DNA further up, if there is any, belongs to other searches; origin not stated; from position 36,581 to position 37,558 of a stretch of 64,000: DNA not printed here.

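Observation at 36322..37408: SRA-domain protein coupled to a Nudix hydrolase: candidate modification-sensing two-gene module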

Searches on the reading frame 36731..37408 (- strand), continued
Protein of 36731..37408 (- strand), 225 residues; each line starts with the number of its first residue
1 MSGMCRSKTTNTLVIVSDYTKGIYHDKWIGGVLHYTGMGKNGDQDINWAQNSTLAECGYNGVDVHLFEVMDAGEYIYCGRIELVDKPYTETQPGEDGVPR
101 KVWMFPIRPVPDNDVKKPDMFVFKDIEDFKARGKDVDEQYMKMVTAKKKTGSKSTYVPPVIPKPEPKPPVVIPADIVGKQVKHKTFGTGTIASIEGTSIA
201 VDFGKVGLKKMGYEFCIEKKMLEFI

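Call 77: find_homologous_proteins(query=P0202, max_evalue=1e-20)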
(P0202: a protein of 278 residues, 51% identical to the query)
Query P0202 (278 aa): 552 proteins with E <= 1e-20 among 2767 candidates; the best 120 are listed.
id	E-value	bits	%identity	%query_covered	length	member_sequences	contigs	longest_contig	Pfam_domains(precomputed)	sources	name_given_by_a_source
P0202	4.8e-186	635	100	100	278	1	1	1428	PF00293.35,PF26348.1,PF14815.13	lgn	-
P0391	2.9e-73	265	50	93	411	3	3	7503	PF01844.30,PF00293.35,PF26348.1,PF14815.13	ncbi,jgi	jgi:5-methylcytosine-specific restriction protein A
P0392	8.6e-70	253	48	95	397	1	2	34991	PF01844.30,PF00293.35,PF26348.1,PF14279.13,PF14815.13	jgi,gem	-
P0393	2.5e-64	236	43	97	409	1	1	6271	PF01844.30,PF00293.35,PF26348.1,PF14815.13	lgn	-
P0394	5.6e-64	234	46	93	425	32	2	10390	PF01844.30,PF00293.35,PF26348.1,PF14815.13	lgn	-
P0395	1.1e-63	233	49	48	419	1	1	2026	PF01844.30,PF00293.35,PF26348.1,PF14279.13,PF14815.13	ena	-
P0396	2.1e-61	226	43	93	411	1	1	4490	PF01844.30,PF00293.35,PF26348.1,PF14815.13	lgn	-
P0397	1.1e-59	220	46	93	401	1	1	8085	PF01844.30,PF00293.35,PF26348.1,PF14815.13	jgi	-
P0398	3.6e-56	209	66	49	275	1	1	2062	PF01844.30,PF26348.1,PF14279.13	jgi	jgi:5-methylcytosine-specific restriction protein A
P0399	2.5e-55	206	45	57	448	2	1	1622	PF12728.14,PF01844.30,PF00293.35,PF26348.1,PF14815.13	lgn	-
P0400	3.9e-54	202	63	49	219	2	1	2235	PF26348.1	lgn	-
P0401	8.1e-51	191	42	94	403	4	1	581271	PF01844.30,PF00293.35,PF26348.1,PF14815.13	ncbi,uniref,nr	ncbi:NUDIX domain-containing protein [Gordonibacter sp. 28C]|uniref:NUDIX domain-containing protein 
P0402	1.8e-50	190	63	50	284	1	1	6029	PF01844.30,PF26348.1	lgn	-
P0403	3.0e-48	183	60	50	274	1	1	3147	PF01844.30,PF26348.1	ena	-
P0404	3.9e-48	182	62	49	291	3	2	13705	PF13391.13,PF26348.1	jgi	jgi:hypothetical protein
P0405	5.6e-48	182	60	51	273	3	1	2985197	PF01844.30,PF26348.1,PF14279.13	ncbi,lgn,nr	ncbi:hypothetical protein E306M_20640 [Moorella sp. E306M]|nr:hypothetical protein E306M_20640 [Moor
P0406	2.8e-47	180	59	50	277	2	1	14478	PF01844.30,PF26348.1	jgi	jgi:5-methylcytosine-specific restriction enzyme A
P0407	4.6e-47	179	66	47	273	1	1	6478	PF01844.30,PF26348.1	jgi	jgi:5-methylcytosine-specific restriction enzyme A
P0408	6.6e-47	178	66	47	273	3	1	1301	PF01844.30,PF26348.1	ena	-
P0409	9.1e-47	178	60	49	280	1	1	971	PF01844.30,PF26348.1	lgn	-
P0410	1.5e-46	177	67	46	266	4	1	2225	PF01844.30,PF26348.1,PF14279.13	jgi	-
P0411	9.6e-46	175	60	49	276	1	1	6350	PF01844.30,PF26348.1,PF14279.13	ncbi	-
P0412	1.2e-45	174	60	48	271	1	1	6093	PF01844.30,PF26348.1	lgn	-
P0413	1.3e-45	174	63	48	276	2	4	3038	PF01844.30,PF26348.1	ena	-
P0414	1.8e-45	174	60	49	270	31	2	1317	PF01844.30,PF26348.1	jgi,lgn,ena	-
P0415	2.0e-45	174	62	49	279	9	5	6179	PF01844.30,PF26348.1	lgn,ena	-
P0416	2.2e-45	173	59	49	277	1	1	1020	PF01844.30,PF26348.1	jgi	jgi:5-methylcytosine-specific restriction enzyme A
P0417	2.6e-45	173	64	46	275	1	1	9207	PF01844.30,PF26348.1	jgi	jgi:5-methylcytosine-specific restriction enzyme A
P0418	3.5e-45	173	60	49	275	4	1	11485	PF01844.30,PF26348.1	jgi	-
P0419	4.0e-45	173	60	46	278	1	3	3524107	PF01844.30,PF26348.1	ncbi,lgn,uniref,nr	ncbi:hypothetical protein GCM10025857_06970 [Alicyclobacillus contaminans]|uniref:HNH endonuclease n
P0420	5.7e-45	172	63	48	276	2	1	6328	PF01844.30,PF26348.1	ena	-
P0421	6.6e-45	172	57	51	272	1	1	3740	PF01844.30,PF26348.1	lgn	-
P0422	8.9e-45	171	56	51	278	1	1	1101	PF01844.30,PF26348.1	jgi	-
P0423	9.1e-45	171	56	51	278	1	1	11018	PF01844.30,PF26348.1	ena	-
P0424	9.7e-45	171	62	48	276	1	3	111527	PF01844.30,PF26348.1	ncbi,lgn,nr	ncbi:MAG: HNH endonuclease [Burkholderiaceae bacterium]|nr:HNH endonuclease [Burkholderiaceae bacter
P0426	1.2e-44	171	56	51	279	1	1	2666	PF01844.30,PF26348.1,PF14279.13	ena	-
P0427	1.3e-44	171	61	49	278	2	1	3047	PF01844.30,PF26348.1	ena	-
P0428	1.3e-44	171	56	51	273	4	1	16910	PF01844.30,PF26348.1,PF14279.13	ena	-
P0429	1.5e-44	171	58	49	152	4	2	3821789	PF26348.1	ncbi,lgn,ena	-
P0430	1.6e-44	171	58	50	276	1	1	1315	PF01844.30,PF26348.1,PF14279.13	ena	-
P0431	1.8e-44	170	60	49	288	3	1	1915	PF01844.30,PF26348.1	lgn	-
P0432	2.6e-44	170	60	49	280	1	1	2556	PF01844.30,PF26348.1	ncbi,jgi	jgi:5-methylcytosine-specific restriction protein A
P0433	3.2e-44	170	59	50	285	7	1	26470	PF01844.30,PF26348.1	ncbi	-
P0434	3.2e-44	170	60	46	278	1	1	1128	PF01844.30,PF26348.1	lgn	-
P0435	3.4e-44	170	57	48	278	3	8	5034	PF01844.30,PF26348.1,PF14279.13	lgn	-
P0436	3.5e-44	169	60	51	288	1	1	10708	PF01844.30,PF26348.1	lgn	-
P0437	3.7e-44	169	59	48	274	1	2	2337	PF01844.30,PF26348.1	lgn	-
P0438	3.7e-44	169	57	49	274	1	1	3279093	PF01844.30,PF26348.1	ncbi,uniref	ncbi:HNH endonuclease [Sporosarcina sp. UB5]|uniref:HNH endonuclease n=1 Tax=Sporosarcina sp. UB5 Ta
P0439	3.8e-44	169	61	49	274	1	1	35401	PF01844.30,PF26348.1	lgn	-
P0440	3.9e-44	169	58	49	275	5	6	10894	PF01844.30,PF26348.1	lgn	-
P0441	6.6e-44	169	56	51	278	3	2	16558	PF01844.30,PF26348.1,PF14279.13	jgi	-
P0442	8.1e-44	168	55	51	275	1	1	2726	PF01844.30,PF26348.1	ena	-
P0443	9.4e-44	168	56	50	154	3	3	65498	PF26348.1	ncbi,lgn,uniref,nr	ncbi:5-methylcytosine-specific restriction enzyme A [Desulfofundulus australicus DSM 11792]|uniref:5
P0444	1.2e-43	168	55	52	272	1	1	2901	PF01844.30,PF26348.1,PF23382.2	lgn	-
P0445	1.3e-43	168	59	51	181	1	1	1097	PF26348.1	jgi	jgi:5-methylcytosine-specific restriction protein A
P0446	1.5e-43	167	54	54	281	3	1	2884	PF01844.30,PF26348.1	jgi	jgi:5-methylcytosine-specific restriction enzyme A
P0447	1.8e-43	167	58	48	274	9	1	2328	PF01844.30,PF26348.1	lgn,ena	-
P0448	2.0e-43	167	64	46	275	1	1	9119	PF01844.30,PF26348.1,PF14279.13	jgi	jgi:5-methylcytosine-specific restriction enzyme A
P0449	2.0e-43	167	56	49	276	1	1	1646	PF01844.30,PF26348.1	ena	-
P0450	2.4e-43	167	57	49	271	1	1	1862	PF01844.30,PF26348.1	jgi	jgi:5-methylcytosine-specific restriction enzyme A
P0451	2.5e-43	167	63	47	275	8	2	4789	PF01844.30,PF26348.1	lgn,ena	-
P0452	2.6e-43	167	56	51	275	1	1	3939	PF01844.30,PF26348.1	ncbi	-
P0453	3.1e-43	166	57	48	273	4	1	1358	PF01844.30,PF26348.1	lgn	-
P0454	3.1e-43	166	56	48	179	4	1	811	PF26348.1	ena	-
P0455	3.2e-43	166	56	49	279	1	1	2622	PF01844.30,PF26348.1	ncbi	-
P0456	3.3e-43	166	58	48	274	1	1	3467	PF01844.30,PF26348.1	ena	-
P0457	3.4e-43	166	58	48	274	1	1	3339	PF01844.30,PF26348.1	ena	-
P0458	3.4e-43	166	60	46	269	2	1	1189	PF01844.30,PF26348.1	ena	-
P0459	3.5e-43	166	58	48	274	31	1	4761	PF01844.30,PF26348.1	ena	-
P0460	3.5e-43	166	58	48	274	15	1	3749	PF01844.30,PF26348.1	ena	-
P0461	3.8e-43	166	57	51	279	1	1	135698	PF01844.30,PF26348.1,PF14279.13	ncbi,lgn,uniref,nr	ncbi:HNH endonuclease [Desulfofundulus thermosubterraneus]|uniref:5-methylcytosine-specific restrict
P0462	3.8e-43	166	59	48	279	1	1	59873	PF01844.30,PF26348.1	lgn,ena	-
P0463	3.9e-43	166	59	49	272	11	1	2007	PF01844.30,PF26348.1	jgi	jgi:5-methylcytosine-specific restriction protein A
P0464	4.6e-43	166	55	53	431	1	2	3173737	PF01844.30,PF26348.1,PF14279.13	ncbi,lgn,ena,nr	nr:HNH endonuclease [uncultured Methanoregula sp.]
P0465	4.9e-43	166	58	50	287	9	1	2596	PF01844.30,PF26348.1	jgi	jgi:5-methylcytosine-specific restriction enzyme A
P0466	5.6e-43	166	57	49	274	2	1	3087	PF01844.30,PF26348.1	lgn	-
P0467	5.6e-43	166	59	49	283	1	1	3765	PF01844.30,PF26348.1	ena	-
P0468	5.7e-43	166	64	46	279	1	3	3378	PF01844.30,PF26348.1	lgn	-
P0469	6.1e-43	165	57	51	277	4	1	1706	PF13391.13,PF01844.30,PF26348.1,PF14279.13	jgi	jgi:5-methylcytosine-specific restriction protein A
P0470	6.2e-43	165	57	48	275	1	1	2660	PF01844.30,PF26348.1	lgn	-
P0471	6.3e-43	165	58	49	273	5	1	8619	PF01844.30,PF26348.1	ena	-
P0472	1.0e-42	165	56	48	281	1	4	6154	PF01844.30,PF26348.1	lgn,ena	-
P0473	1.0e-42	165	54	50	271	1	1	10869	PF01844.30,PF26348.1,PF14279.13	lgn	-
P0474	1.1e-42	165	61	47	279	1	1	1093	PF01844.30,PF26348.1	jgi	jgi:5-methylcytosine-specific restriction enzyme A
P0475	1.1e-42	165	57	46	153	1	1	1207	PF26348.1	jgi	jgi:5-methylcytosine-specific restriction enzyme A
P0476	1.3e-42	164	56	51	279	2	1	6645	PF01844.30,PF26348.1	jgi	jgi:5-methylcytosine-specific restriction protein A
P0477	1.4e-42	164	59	48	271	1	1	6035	PF01844.30,PF26348.1,PF14279.13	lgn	-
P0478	2.0e-42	164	59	49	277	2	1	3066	PF01844.30,PF26348.1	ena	-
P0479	2.1e-42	164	58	50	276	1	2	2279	PF01844.30,PF26348.1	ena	-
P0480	2.3e-42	164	56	51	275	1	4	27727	PF01844.30,PF26348.1,PF14279.13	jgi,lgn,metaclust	metaclust:\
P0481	2.4e-42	163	54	51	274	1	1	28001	PF01844.30,PF26348.1,PF14279.13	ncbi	-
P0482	2.5e-42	163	53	53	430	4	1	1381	PF13391.13,PF01844.30,PF26348.1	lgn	-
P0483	2.5e-42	163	56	51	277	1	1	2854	PF01844.30,PF26348.1,PF14279.13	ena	-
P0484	2.5e-42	163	60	46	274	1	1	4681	PF01844.30,PF26348.1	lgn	-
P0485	2.8e-42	163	59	46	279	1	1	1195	PF01844.30,PF26348.1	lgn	-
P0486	2.9e-42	163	57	49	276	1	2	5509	PF01844.30,PF26348.1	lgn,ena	-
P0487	3.1e-42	163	56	48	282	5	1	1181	PF01844.30,PF26348.1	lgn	-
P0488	3.1e-42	163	55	48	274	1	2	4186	PF01844.30,PF26348.1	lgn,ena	-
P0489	3.2e-42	163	57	48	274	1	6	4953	PF01844.30,PF26348.1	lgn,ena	-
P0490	3.2e-42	163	57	48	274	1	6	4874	PF01844.30,PF26348.1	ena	-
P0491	3.3e-42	163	52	52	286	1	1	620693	PF01844.30,PF26348.1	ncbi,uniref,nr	ncbi:HNH endonuclease [Chromohalobacter israelensis]|uniref:HNH endonuclease n=1 Tax=Chromohalobacte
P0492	3.6e-42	163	59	49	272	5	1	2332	PF01844.30,PF26348.1,PF14279.13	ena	-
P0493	3.8e-42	163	54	49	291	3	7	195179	PF13391.13,PF26348.1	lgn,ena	-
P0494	4.3e-42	163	56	48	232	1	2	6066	PF26348.1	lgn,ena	-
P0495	4.3e-42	163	54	49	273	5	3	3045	PF01844.30,PF26348.1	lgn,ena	-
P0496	5.3e-42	162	59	47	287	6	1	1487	PF01844.30,PF26348.1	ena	-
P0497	5.5e-42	162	55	50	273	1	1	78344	PF01844.30,PF26348.1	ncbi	-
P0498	5.5e-42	162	60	49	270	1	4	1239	PF01844.30,PF26348.1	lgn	-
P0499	7.1e-42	162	53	51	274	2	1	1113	PF01844.30,PF26348.1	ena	-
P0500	7.2e-42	162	56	48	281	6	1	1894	PF01844.30,PF26348.1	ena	-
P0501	7.7e-42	162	55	49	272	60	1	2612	PF01844.30,PF26348.1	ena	-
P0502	8.2e-42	162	53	53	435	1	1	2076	PF01844.30,PF26348.1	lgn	-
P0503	1.0e-41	161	57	48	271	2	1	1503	PF01844.30,PF26348.1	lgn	-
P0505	1.2e-41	161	56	49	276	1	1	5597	PF01844.30,PF26348.1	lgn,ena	-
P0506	1.2e-41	161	56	49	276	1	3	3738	PF01844.30,PF26348.1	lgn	-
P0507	1.2e-41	161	56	49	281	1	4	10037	PF01844.30,PF26348.1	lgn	-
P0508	1.2e-41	161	56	49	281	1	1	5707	PF01844.30,PF26348.1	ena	-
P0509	1.3e-41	161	53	49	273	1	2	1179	PF01844.30,PF26348.1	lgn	-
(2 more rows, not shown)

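Call 78: find_encoding_contigs(protein=P0405, flank=3000, max_places=2)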
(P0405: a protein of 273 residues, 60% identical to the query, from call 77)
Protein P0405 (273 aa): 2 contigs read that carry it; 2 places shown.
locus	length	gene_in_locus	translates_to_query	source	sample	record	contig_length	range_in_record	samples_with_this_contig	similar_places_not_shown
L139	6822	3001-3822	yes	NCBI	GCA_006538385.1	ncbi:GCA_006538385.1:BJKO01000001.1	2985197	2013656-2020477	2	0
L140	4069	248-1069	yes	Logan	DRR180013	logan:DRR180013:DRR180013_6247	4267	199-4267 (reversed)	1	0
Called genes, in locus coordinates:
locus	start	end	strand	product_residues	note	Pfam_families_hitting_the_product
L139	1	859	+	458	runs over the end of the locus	PF06956:RtcR (weak), PF22205:Csm6_6H (faint), PF09670:Cas_Cas02710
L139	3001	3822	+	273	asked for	PF26348:SRA_ScoMcrA, PF01844:HNH, PF14279:HNH_5 (weak)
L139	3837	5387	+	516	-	PF12161:HsdM_N, PF02384:N6_Mtase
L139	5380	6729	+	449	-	PF01420:Methylase_S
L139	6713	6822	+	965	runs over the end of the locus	PF04313:HSDR_N, PF04851:ResIII, PF18766:SWI2_SNF2, PF22679:T1R_D3-like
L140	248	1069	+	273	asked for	PF26348:SRA_ScoMcrA, PF01844:HNH, PF14279:HNH_5 (weak)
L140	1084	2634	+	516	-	PF12161:HsdM_N, PF02384:N6_Mtase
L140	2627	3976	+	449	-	PF01420:Methylase_S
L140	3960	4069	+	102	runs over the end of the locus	?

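Call 79: find_encoding_contigs(protein=P0419, flank=3000, max_places=2)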
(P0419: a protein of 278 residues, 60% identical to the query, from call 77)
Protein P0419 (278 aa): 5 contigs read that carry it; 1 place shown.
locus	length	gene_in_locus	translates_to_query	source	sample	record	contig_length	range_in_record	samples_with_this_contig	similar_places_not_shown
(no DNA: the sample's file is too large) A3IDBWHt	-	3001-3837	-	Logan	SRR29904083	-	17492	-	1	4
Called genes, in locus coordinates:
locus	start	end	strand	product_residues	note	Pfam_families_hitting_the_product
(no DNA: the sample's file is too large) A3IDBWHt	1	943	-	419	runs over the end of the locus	PF03237:Terminase_6N, PF17289:Terminase_6C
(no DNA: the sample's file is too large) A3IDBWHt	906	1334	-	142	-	PF20901:Sf6_terminase (weak)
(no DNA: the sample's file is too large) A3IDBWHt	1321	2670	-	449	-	PF02195:ParB_N, PF01555:N6_N4_Mtase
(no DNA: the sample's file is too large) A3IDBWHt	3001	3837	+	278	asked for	PF26348:SRA_ScoMcrA, PF01844:HNH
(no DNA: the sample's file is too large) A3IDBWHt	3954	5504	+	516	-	PF11185:DUF2971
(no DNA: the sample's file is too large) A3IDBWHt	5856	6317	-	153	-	PF08281:Sigma70_r4_2, PF04545:Sigma70_r4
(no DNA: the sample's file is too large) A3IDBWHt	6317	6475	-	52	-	-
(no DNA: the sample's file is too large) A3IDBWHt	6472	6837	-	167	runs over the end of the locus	PF03838:RecU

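Call 80: find_encoding_contigs(protein=P0438, flank=3000, max_places=2)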
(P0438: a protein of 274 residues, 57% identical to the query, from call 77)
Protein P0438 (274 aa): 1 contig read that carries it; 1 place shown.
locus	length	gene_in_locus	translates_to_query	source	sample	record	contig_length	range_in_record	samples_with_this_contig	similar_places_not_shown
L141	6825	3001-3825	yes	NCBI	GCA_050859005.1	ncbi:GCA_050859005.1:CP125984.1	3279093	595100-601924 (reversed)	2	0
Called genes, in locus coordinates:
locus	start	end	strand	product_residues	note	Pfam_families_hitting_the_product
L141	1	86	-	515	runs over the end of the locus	PF00395:SLH, PF08239:SH3_3 (faint), PF23795:SH3_YKFC_2nd, PF00877:NLPC_P60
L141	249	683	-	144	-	PF04657:DMT_YdcZ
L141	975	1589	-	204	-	-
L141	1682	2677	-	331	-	PF18755:RAMA (weak)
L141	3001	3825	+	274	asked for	PF26348:SRA_ScoMcrA, PF01844:HNH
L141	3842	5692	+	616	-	PF06745:ATPase (weak), PF09848:SLFN-g3_helicase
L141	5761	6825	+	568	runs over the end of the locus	PF02518:HATPase_c, PF13589:HATPase_c_3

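Call 81: find_encoding_contigs(protein=P0491, flank=3000, max_places=2)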
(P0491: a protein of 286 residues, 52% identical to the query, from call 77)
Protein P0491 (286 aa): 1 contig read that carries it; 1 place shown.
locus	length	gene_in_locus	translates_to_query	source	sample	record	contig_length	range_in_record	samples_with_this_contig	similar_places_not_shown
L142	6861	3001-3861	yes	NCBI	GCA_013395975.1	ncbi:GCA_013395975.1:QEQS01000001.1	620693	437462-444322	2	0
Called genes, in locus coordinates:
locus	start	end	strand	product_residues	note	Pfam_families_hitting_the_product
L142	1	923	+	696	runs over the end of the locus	PF05840:Phage_GPA, PF23343:REP_ORF2-G2P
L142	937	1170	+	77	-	-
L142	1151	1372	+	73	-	PF01258:zf-dskA_traR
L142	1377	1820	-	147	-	-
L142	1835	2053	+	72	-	-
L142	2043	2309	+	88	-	-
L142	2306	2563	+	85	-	PF11112:PyocinActivator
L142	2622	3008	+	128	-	PF00293:NUDIX, PF14815:NUDIX_4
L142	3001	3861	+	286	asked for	PF26348:SRA_ScoMcrA (weak), PF01844:HNH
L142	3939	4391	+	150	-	-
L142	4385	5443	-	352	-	PF00589:Phage_integrase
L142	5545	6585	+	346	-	PF01207:Dus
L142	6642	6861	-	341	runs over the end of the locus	PF24827:AstE_AspA_cat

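Call 87: find_encoding_contigs(protein=P0045, flank=2500, max_places=2)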
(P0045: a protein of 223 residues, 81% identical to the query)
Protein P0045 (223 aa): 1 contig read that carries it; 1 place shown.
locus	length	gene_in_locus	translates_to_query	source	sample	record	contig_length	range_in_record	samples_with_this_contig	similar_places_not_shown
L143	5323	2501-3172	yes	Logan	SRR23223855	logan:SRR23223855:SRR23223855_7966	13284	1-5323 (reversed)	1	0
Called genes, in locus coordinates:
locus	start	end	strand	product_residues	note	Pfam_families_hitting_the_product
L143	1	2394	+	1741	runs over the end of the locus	PF25794:SACS, PF00580:UvrD-helicase (weak), PF13086:AAA_11, PF13245:AAA_19, PF13604:AAA_30 (weak), PF13087:AAA_12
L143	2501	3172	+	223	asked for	PF26348:SRA_ScoMcrA, PF21196:PcrA_UvrD_tudor (faint)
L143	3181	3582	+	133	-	PF00293:NUDIX, PF14815:NUDIX_4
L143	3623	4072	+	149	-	PF24716:WapI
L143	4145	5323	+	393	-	?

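Call 88: find_encoding_contigs(protein=P0068, flank=2500, max_places=2)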
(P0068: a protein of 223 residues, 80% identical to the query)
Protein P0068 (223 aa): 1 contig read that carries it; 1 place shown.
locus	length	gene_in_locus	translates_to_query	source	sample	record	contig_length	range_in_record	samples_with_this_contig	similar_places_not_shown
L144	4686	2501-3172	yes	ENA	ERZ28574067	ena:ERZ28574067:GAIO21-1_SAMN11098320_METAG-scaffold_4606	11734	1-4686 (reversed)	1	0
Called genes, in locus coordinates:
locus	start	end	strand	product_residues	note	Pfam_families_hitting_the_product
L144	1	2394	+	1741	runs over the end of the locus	PF25794:SACS, PF00580:UvrD-helicase (weak), PF13086:AAA_11, PF13245:AAA_19, PF13604:AAA_30 (weak), PF13087:AAA_12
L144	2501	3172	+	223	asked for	PF26348:SRA_ScoMcrA, PF21196:PcrA_UvrD_tudor (faint)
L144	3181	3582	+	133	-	PF00293:NUDIX, PF14815:NUDIX_4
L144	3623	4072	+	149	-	PF24716:WapI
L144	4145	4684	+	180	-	?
